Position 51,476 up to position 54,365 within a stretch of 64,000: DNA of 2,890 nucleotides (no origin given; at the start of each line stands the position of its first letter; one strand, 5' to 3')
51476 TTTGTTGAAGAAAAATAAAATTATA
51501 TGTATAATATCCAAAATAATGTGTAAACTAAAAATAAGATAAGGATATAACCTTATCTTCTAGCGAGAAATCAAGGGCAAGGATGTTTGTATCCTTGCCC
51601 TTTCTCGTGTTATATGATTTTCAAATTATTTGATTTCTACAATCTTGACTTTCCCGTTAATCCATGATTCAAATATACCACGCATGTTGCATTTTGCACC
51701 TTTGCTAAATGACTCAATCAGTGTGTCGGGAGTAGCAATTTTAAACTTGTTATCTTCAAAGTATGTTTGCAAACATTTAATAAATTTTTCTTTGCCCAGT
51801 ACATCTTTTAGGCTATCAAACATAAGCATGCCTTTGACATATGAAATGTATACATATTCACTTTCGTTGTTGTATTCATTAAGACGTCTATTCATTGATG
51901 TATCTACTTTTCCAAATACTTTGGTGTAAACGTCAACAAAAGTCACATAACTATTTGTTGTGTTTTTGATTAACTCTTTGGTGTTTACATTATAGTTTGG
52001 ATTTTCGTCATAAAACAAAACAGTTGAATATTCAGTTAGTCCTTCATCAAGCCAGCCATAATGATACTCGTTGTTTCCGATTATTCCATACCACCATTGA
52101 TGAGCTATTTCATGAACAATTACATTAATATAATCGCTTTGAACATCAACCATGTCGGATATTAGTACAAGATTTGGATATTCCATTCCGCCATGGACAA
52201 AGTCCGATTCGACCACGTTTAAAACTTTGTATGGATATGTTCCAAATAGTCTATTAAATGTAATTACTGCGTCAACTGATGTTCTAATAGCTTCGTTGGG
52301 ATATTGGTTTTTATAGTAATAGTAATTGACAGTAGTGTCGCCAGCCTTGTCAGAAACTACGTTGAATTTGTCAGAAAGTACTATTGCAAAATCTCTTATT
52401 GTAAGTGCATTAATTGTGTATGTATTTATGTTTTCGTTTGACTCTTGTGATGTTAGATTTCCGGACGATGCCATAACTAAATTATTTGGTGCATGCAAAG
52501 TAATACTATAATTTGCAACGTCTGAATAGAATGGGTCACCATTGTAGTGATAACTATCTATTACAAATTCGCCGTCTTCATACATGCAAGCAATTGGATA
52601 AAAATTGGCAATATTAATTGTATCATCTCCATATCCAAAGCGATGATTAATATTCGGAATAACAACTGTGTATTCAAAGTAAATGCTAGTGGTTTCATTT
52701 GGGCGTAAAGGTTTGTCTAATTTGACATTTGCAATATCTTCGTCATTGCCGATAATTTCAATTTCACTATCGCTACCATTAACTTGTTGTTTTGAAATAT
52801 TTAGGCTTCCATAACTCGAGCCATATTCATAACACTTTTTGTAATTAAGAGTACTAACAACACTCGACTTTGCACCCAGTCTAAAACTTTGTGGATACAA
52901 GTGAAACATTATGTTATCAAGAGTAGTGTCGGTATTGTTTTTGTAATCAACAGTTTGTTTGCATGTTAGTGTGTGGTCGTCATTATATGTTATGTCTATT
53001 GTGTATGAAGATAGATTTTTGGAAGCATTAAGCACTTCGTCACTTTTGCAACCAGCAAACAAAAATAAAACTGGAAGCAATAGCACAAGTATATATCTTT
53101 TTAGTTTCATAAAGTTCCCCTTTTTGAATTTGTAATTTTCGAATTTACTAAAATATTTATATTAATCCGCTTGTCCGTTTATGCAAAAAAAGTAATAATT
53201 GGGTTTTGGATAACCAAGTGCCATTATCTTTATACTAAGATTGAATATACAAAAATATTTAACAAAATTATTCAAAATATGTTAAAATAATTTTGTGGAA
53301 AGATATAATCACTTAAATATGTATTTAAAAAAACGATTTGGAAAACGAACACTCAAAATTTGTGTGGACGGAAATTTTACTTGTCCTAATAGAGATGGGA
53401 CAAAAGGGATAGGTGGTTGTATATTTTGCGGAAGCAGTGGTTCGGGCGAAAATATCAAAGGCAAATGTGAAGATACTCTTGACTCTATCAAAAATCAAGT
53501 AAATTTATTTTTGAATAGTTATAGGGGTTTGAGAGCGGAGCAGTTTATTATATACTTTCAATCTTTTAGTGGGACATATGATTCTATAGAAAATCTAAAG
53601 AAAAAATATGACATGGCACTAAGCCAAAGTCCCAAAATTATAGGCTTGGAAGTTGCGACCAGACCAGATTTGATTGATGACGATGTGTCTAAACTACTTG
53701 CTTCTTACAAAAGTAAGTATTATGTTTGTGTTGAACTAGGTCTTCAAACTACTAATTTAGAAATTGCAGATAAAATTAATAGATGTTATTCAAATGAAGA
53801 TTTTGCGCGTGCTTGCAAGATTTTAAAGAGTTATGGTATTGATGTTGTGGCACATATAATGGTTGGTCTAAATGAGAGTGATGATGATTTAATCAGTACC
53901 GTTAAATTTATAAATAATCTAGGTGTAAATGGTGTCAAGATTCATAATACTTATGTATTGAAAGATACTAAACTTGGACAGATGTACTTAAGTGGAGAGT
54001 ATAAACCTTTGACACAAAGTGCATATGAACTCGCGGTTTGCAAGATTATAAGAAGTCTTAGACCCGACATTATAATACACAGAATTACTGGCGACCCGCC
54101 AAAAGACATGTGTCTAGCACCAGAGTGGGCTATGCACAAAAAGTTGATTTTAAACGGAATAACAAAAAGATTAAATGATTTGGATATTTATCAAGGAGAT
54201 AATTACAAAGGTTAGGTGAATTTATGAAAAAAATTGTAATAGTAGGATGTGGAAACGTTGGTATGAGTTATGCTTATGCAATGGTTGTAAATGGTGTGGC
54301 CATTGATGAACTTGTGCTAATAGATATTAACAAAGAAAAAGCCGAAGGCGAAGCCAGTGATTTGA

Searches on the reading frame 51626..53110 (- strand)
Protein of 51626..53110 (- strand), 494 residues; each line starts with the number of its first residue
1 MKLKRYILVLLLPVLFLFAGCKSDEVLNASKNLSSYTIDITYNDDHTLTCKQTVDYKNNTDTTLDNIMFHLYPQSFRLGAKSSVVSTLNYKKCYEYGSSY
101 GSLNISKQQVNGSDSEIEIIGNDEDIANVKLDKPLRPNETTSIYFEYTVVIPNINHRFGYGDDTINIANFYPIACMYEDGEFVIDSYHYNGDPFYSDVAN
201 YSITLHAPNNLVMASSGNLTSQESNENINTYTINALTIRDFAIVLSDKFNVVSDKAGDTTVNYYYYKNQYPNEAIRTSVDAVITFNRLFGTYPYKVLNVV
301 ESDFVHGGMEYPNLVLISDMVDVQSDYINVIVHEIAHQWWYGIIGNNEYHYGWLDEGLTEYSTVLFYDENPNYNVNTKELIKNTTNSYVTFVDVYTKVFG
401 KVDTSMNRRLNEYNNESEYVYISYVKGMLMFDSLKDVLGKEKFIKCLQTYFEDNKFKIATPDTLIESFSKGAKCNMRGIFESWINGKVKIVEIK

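Call 45: search_protein_families(library=pfam, proteins=[window:51626-53110:-], max_evalue=0.00001)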
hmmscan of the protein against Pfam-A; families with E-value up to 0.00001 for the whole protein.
window:51626-53110:- (494 aa): 1 family
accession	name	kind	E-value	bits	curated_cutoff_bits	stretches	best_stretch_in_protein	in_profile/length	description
PF01433.26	Peptidase_M1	-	4.4e-23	82.5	27.7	1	289-483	18-218/218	Peptidase family M1 domain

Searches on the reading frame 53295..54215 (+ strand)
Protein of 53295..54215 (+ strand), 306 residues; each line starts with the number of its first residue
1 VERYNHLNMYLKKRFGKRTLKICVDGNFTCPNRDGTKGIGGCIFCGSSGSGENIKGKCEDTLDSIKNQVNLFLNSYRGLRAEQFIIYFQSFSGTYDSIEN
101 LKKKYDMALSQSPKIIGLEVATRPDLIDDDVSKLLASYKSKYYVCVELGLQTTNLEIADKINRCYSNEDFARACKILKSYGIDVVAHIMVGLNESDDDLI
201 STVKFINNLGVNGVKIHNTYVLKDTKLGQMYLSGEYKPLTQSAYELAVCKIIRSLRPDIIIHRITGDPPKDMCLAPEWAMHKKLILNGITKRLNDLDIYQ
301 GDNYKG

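Call 45: search_protein_families(library=pfam, proteins=[window:53295-54215:+], max_evalue=0.00001)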
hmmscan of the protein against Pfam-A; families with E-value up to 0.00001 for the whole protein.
window:53295-54215:+ (306 aa): 2 families
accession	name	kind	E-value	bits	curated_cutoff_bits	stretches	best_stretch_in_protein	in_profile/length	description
PF16199.10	Radical_SAM_C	-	2.5e-26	92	31.9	1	211-294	1-84/85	Radical_SAM C-terminal domain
PF04055.27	Radical_SAM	-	2.8e-14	54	29.5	1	41-206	10-166/166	Radical SAM superfamily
